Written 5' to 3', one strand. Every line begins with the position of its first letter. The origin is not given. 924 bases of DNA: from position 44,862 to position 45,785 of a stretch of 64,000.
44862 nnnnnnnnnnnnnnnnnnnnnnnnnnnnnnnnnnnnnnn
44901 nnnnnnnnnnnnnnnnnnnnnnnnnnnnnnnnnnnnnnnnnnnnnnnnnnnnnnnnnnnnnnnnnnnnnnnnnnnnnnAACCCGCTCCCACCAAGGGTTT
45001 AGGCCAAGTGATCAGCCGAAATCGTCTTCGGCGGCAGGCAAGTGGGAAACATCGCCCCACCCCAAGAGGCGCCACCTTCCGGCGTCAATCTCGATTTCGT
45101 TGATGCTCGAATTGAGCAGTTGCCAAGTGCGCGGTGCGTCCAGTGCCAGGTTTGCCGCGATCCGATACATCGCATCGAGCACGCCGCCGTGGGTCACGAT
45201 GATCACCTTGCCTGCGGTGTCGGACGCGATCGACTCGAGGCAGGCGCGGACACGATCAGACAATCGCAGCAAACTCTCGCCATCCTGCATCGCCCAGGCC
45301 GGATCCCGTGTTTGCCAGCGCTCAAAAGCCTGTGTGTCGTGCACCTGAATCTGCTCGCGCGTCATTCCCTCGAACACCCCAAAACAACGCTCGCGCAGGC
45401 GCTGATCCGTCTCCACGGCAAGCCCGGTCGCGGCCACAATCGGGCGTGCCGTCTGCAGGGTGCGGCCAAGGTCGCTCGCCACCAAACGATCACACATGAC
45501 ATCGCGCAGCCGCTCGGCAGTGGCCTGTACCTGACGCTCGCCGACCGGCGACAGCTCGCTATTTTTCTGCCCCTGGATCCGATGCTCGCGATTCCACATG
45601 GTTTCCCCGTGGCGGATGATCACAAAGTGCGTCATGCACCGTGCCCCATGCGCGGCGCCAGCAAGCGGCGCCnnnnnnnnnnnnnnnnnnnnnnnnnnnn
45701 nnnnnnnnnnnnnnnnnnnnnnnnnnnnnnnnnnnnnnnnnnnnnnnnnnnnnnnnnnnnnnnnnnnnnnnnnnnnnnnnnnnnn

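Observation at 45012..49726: AmmeMemoRadiSam module with a fused B-A protein, translationally coupled to a TPR/GT9-like protein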

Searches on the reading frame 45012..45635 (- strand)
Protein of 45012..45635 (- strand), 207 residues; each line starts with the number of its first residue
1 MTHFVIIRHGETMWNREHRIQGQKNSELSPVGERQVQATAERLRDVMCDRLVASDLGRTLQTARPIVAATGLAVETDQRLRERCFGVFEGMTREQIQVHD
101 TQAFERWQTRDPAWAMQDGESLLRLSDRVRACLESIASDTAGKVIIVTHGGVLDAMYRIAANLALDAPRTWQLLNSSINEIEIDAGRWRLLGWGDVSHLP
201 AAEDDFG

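Call 3: search_protein_families(library=pfam, proteins=[window:45012-45635:-])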
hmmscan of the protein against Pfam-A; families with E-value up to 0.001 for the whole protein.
window:45012-45635:- (207 aa): 1 family
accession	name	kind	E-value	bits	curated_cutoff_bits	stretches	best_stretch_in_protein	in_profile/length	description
PF00300.27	His_Phos_1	-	1.9e-57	194.5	21.7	1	5-195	2-193/194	Histidine phosphatase superfamily (branch 1)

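Call 4: search_protein_families(library=ncbifam, proteins=[window:45012-45635:-])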
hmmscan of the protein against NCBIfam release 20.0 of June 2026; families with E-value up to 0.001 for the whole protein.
window:45012-45635:- (207 aa): 18 families
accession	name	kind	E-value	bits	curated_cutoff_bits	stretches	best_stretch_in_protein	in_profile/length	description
TIGR03162.1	ribazole_cobC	equivalog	8.7e-35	119.7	162.9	1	5-175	2-170/176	alpha-ribazole phosphatase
NF002901.0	PRK03482.1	equivalog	1.6e-33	116.2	261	1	2-201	2-207/215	2,3-diphosphoglycerate-dependent phosphoglycerate mutase GpmB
NF005567.0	PRK07238.1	equivalog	3e-29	102.5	326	1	2-173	178-350/378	bifunctional RNase H/acid phosphatase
NF045917.1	PhserinePhPspA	equivalog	1.6e-28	99.9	350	1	1-184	1-185/211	phosphoserine phosphatase PspA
NF011580.0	PRK15004.1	equivalog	3.4e-22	79.4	250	1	4-173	3-171/203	adenosylcobalamin/alpha-ribazole phosphatase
NF038349.1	dPGM_arch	equivalog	3e-18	66.4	225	1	5-195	2-182/194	2,3-diphosphoglycerate-dependent phosphoglycerate mutase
TIGR03848.1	MSMEG_4193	subfamily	4.6e-17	62.1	203.85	1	5-182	3-185/204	MSMEG_4193 family putative phosphomutase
NF009994.0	PRK13463.1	equivalog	8.1e-16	58.4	277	1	4-199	5-202/203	phosphoserine phosphatase 1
NF009993.0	PRK13462.1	equivalog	1.5e-12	47.6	226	1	4-179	8-177/203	acid phosphatase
NF010713.0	PRK14115.1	equivalog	2.7e-12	46.5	305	1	1-96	1-101/248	2,3-diphosphoglycerate-dependent phosphoglycerate mutase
TIGR01258.1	pgm_1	subfamily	1.4e-11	44.2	81.7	1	3-107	2-112/245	2,3-bisphosphoglycerate-dependent phosphoglycerate mutase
NF010718.0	PRK14120.1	equivalog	1.2e-09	37.9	366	1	2-107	5-116/249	phosphoglyceromutase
NF002339.0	PRK01295.1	equivalog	1.4e-09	37.7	316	1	4-158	5-167/206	2,3-bisphosphoglycerate-dependent phosphoglycerate mutase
NF002217.0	PRK01112.1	equivalog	3.2e-09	36.5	320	1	1-63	1-63/228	2,3-bisphosphoglycerate-dependent phosphoglycerate mutase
NF010717.0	PRK14119.1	equivalog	2.7e-06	27.1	378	1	1-97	1-102/228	2,3-diphosphoglycerate-dependent phosphoglycerate mutase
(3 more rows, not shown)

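Call 44: find_homologous_proteins(query=window:45012-45635:-, max_evalue=1e-10)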
Query window:45012-45635:- (207 aa): 394 proteins with E <= 1e-10 among 820 candidates; the best 120 are listed.
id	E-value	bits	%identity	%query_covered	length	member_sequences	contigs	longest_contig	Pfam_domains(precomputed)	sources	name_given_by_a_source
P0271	5.8e-134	462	100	100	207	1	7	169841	PF00300.28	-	-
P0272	3.7e-103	361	78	100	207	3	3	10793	PF00300.28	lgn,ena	-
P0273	4.9e-98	345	77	100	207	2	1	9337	PF00300.28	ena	-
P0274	2.3e-97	343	75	100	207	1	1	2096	PF00300.28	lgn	-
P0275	2.1e-95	336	74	100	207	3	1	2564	PF00300.28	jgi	jgi:probable phosphoglycerate mutase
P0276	4.8e-93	328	70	100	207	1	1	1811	PF00300.28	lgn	-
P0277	2.4e-91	323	71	100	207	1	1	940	PF00300.28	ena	-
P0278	8.6e-88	311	69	100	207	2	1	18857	PF00300.28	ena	-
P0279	1.3e-87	311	70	100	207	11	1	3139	PF00300.28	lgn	-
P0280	5.4e-87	309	69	100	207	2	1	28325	PF00300.28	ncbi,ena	-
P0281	1.0e-86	308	67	100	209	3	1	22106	PF00300.28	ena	-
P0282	1.1e-86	308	67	100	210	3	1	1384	PF00300.28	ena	-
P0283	4.3e-86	306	69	100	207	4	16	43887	PF00300.28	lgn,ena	-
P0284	1.9e-85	304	68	100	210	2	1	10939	PF00300.28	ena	-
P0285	5.9e-85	302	65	100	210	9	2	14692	PF00300.28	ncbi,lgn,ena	-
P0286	6.9e-85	302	69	100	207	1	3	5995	PF00300.28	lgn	-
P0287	9.7e-85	301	66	100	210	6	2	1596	PF00300.28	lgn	-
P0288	5.7e-83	296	66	100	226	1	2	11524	PF00300.28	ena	-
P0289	4.5e-82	293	64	100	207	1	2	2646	PF00300.28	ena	-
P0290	9.8e-82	292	66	100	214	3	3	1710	PF00300.28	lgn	-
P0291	2.0e-81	290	66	100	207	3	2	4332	PF00300.28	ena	-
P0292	4.9e-81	289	64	100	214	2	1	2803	PF00300.28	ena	-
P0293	6.9e-81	289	63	100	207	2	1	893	PF00300.28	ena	-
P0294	2.2e-80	287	63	100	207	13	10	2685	PF00300.28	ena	-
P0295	8.2e-80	285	62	100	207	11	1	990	PF00300.28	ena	-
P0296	9.5e-80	285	64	100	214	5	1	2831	PF00300.28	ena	-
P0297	1.1e-79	285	62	100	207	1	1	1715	PF00300.28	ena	-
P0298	2.3e-79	284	63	100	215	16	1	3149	PF00300.28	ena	-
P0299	5.0e-79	283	61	100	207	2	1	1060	PF00300.28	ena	-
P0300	1.2e-78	281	63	100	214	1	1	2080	PF00300.28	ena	-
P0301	5.4e-77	276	61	100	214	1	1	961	PF00300.28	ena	-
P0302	1.3e-75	272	60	100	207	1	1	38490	PF00300.28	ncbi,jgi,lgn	ncbi:MAG TPA: histidine phosphatase family protein [Burkholderiales bacterium]|jgi:probable phosphog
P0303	6.8e-75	269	59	100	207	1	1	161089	PF00300.28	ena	-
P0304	1.0e-74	269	59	100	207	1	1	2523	PF00300.28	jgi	-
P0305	1.9e-74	268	60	100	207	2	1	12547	PF00300.28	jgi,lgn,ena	-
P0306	2.7e-74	267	60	100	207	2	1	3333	PF00300.28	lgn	-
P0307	2.9e-74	267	59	100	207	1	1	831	PF00300.28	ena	-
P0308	6.3e-74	266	58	100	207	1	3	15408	PF00300.28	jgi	jgi:probable phosphoglycerate mutase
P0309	1.1e-73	265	67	90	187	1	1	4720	PF00300.28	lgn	-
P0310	1.7e-71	258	59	100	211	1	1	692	PF00300.28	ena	-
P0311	1.8e-71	258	58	100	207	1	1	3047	PF00300.28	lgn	-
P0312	3.1e-71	257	58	100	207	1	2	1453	PF00300.28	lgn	-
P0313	4.1e-71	257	58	100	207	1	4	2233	PF00300.28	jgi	-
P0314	2.1e-69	251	56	100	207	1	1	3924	PF00300.28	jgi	jgi:2,3-bisphosphoglycerate-dependent phosphoglycerate mutase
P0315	4.2e-69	250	54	100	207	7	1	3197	PF00300.28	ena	-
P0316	1.1e-68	249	58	100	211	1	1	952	PF00300.28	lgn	-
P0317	2.9e-68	248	55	100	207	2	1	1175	PF00300.28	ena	-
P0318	3.3e-68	247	55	100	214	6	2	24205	PF00300.28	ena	-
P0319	6.2e-68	246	54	100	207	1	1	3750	PF00300.28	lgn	-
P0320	7.3e-68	246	56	100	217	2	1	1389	PF00300.28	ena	-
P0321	4.7e-67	244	57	100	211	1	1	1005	PF00300.28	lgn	-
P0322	7.7e-67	243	59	98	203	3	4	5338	PF00300.28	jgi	jgi:probable phosphoglycerate mutase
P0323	3.3e-66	241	57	100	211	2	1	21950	PF00300.28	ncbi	-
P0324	5.0e-66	240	56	99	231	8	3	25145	PF00300.28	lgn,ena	-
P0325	8.2e-66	240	53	100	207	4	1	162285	PF00300.28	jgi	jgi:probable phosphoglycerate mutase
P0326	6.6e-65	237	57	99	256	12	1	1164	PF00300.28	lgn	-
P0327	1.0e-64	236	55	100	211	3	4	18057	PF00300.28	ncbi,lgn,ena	-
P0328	1.8e-64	235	55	100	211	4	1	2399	PF00300.28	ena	-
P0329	7.2e-64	233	55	100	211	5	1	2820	PF00300.28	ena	-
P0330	1.2e-63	232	56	100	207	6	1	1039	PF00300.28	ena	-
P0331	4.2e-63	231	56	100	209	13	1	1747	PF00300.28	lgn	-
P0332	4.5e-63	231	56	100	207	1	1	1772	PF00300.28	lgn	-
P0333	2.0e-62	229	56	99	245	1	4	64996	PF00300.28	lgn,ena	-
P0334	5.7e-62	227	55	100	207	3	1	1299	PF00300.28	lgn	-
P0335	3.2e-61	225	56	99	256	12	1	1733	PF00300.28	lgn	-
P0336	5.5e-61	224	54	99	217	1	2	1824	PF00300.28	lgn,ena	-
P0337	1.2e-60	223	54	99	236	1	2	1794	PF00300.28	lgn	-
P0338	2.2e-60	222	55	99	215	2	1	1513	PF00300.28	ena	-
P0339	2.9e-60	221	53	99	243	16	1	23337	PF00300.28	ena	-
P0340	1.0e-59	220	54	99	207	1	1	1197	PF00300.28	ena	-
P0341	1.1e-58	216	52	100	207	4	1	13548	PF00300.28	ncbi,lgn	-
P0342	3.4e-58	215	53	100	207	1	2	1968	PF00300.28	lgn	-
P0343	6.1e-58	214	52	99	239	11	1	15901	PF00300.28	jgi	-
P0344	9.3e-54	200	47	99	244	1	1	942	PF00300.28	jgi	jgi:probable phosphoglycerate mutase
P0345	4.8e-52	195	52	100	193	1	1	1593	PF00300.28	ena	-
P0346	1.0e-51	194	48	99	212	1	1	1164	PF00300.28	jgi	jgi:probable phosphoglycerate mutase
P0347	1.1e-51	193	48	99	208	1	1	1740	PF00300.28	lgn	-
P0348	1.9e-50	189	49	99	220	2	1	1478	PF00300.28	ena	-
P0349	4.2e-50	188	52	90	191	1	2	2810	PF00300.28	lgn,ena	-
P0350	1.1e-49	187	47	99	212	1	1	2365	PF00300.28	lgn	-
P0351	1.2e-49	187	48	99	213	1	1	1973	PF00300.28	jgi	jgi:probable phosphoglycerate mutase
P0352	1.3e-49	187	49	99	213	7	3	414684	PF00300.28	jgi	jgi:2,3-bisphosphoglycerate-dependent phosphoglycerate mutase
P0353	1.5e-49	186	47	99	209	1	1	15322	PF00300.28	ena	-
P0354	1.5e-49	186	47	99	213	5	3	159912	PF00300.28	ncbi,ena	-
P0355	1.7e-49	186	48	99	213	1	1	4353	PF00300.28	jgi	jgi:probable phosphoglycerate mutase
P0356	2.0e-49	186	49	96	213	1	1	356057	PF00300.28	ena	-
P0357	2.1e-49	186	61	71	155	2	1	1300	PF00300.28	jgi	jgi:2,3-bisphosphoglycerate-dependent phosphoglycerate mutase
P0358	2.2e-49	186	46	99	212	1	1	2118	PF00300.28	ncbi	ncbi:MAG: histidine phosphatase family protein [Burkholderiaceae bacterium]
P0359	2.5e-49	186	47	99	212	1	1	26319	PF00300.28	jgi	jgi:probable phosphoglycerate mutase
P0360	2.7e-49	186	47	99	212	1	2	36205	PF00300.28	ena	-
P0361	3.2e-49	185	47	99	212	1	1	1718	PF00300.28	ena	-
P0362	3.3e-49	185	48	96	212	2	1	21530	PF00300.28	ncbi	ncbi:MAG: histidine phosphatase family protein [Betaproteobacteria bacterium]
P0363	4.3e-49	185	49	96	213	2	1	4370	PF00300.28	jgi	jgi:probable phosphoglycerate mutase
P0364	4.6e-49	185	49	96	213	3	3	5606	PF00300.28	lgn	-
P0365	5.1e-49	185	46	99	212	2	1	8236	PF00300.28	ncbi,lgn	ncbi:MAG: histidine phosphatase family protein [Burkholderiaceae bacterium]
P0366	5.6e-49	185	48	99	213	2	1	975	PF00300.28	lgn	-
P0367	5.9e-49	185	47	99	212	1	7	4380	PF00300.28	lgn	-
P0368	1.1e-48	184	48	96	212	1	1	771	PF00300.28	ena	-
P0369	1.2e-48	183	48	98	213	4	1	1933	PF00300.28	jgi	-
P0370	2.4e-48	183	45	99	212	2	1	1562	PF00300.28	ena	-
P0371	4.0e-48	182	47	98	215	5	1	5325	PF00300.28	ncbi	ncbi:MAG: histidine phosphatase family protein [Burkholderiaceae bacterium]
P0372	4.7e-48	182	48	97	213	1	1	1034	PF00300.28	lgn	-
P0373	5.0e-48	181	48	96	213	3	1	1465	PF00300.28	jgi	jgi:2,3-bisphosphoglycerate-dependent phosphoglycerate mutase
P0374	5.9e-48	181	47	99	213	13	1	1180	PF00300.28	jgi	-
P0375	6.9e-48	181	46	100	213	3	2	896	PF00300.28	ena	-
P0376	7.3e-48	181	46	96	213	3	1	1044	PF00300.28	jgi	jgi:2,3-bisphosphoglycerate-dependent phosphoglycerate mutase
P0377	2.8e-47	179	50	98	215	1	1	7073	PF00300.28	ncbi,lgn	-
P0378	3.7e-47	179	48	97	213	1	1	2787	PF00300.28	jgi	-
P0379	7.8e-47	178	49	98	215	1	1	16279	PF00300.28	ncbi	-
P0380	8.1e-47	178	48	98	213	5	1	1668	PF00300.28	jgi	jgi:probable phosphoglycerate mutase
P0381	8.3e-47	178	48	98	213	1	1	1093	PF00300.28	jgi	jgi:probable phosphoglycerate mutase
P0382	8.8e-47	177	46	99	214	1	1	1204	PF00300.28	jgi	jgi:probable phosphoglycerate mutase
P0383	1.1e-46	177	47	98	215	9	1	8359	PF00300.28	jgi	-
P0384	1.2e-46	177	47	96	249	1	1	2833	PF00300.28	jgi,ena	-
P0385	1.3e-46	177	46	98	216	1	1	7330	PF00300.28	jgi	jgi:2,3-bisphosphoglycerate-dependent phosphoglycerate mutase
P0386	1.3e-46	177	45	99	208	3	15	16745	PF00300.28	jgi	jgi:probable phosphoglycerate mutase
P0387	1.5e-46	177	47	96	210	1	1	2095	PF00300.28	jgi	jgi:2,3-bisphosphoglycerate-dependent phosphoglycerate mutase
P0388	1.5e-46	177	47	96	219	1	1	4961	PF00300.28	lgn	-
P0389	1.6e-46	177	48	98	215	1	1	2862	PF00300.28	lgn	-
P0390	1.6e-46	177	48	98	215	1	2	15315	PF00300.28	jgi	jgi:probable phosphoglycerate mutase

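Call 47: find_encoding_contigs(protein=P0354, flank=5000, max_places=2)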
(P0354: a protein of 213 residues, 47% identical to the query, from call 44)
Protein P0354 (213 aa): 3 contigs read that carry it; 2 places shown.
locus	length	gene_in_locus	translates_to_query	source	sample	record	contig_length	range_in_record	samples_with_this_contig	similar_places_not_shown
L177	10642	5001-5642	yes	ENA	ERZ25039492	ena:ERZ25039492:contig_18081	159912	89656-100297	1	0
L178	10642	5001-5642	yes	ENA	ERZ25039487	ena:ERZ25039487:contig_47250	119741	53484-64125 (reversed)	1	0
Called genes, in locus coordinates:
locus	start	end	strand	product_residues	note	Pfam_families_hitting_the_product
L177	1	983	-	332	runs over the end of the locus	PF03702:AnmK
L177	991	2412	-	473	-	PF19425:Csd3_N2, PF01551:Peptidase_M23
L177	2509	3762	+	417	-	PF00579:tRNA-synt_1b, PF01479:S4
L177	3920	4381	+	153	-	PF02580:Tyr_Deacylase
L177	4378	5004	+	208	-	PF01161:PBP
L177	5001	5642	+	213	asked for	PF00300:His_Phos_1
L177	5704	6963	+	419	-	PF02308:MgtC, PF13194:DUF4010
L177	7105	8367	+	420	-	PF00464:SHMT, PF00155:Aminotran_1_2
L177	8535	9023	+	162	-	PF22811:Zn_ribbon_NrdR, PF03477:ATP-cone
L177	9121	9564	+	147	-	PF27746:Small_heat_shock_put (weak), PF00011:HSP20, PF17886:ArsA_HSP20 (weak)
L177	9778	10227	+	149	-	PF27746:Small_heat_shock_put, PF00011:HSP20, PF17886:ArsA_HSP20 (weak)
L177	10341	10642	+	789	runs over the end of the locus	PF00924:MS_channel_2nd, PF21082:MS_channel_3rd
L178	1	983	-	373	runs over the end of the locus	PF03702:AnmK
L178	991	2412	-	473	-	PF19425:Csd3_N2, PF01551:Peptidase_M23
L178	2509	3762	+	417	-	PF00579:tRNA-synt_1b, PF01479:S4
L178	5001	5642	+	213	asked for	PF00300:His_Phos_1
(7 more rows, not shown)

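Call 48: find_encoding_contigs(protein=P0303, flank=6000, max_places=1)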
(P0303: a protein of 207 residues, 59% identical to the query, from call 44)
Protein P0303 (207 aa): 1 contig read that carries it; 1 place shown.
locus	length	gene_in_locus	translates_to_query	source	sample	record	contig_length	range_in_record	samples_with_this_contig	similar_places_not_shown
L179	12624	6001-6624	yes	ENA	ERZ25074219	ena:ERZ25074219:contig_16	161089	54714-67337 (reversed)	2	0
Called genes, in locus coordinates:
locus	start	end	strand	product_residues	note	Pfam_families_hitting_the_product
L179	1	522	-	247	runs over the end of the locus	PF17645:Amdase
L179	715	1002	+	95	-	PF07045:DUF1330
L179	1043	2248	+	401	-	PF01266:DAO, PF01494:FAD_binding_3, PF13450:NAD_binding_8 (weak)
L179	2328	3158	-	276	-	PF09339:HTH_IclR, PF01978:TrmB (weak), PF12802:MarR_2 (weak), PF13412:HTH_24 (weak), PF01614:IclR_C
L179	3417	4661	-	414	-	PF07690:MFS_1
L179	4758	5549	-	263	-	PF23441:SDR (weak), PF00106:adh_short, PF13561:adh_short_C2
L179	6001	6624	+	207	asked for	PF00300:His_Phos_1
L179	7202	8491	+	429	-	PF03741:TerC, PF00582:Usp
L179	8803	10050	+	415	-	PF00464:SHMT, PF00155:Aminotran_1_2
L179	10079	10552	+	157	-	PF22811:Zn_ribbon_NrdR, PF03477:ATP-cone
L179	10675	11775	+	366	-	PF00383:dCMP_cyt_deam_1, PF14437:MafB19-deam, PF01872:RibD_C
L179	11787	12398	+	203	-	PF00677:Lum_binding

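Call 49: find_encoding_contigs(protein=P0325, flank=6000, max_places=1)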
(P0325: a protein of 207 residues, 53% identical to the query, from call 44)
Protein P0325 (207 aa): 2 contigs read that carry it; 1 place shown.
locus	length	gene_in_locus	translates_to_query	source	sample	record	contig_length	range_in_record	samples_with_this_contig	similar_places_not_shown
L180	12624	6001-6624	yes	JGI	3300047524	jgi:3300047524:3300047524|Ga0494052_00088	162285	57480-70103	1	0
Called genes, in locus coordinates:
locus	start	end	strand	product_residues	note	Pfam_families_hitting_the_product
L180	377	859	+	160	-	-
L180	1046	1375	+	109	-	PF04972:BON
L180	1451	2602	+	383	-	PF03401:TctC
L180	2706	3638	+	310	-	PF00892:EamA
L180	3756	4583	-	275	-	PF01978:TrmB (weak), PF09339:HTH_IclR, PF12802:MarR_2 (weak), PF13412:HTH_24 (weak), PF01614:IclR_C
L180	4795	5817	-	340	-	PF03480:DctP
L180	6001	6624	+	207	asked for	PF00300:His_Phos_1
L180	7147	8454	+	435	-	PF03741:TerC, PF00582:Usp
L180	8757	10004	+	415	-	PF00464:SHMT, PF00155:Aminotran_1_2 (weak)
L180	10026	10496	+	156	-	PF22811:Zn_ribbon_NrdR, PF03477:ATP-cone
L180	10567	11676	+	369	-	PF00383:dCMP_cyt_deam_1, PF14437:MafB19-deam, PF01872:RibD_C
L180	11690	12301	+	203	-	PF00677:Lum_binding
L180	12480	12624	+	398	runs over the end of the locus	PF13458:Peripla_BP_6, PF01094:ANF_receptor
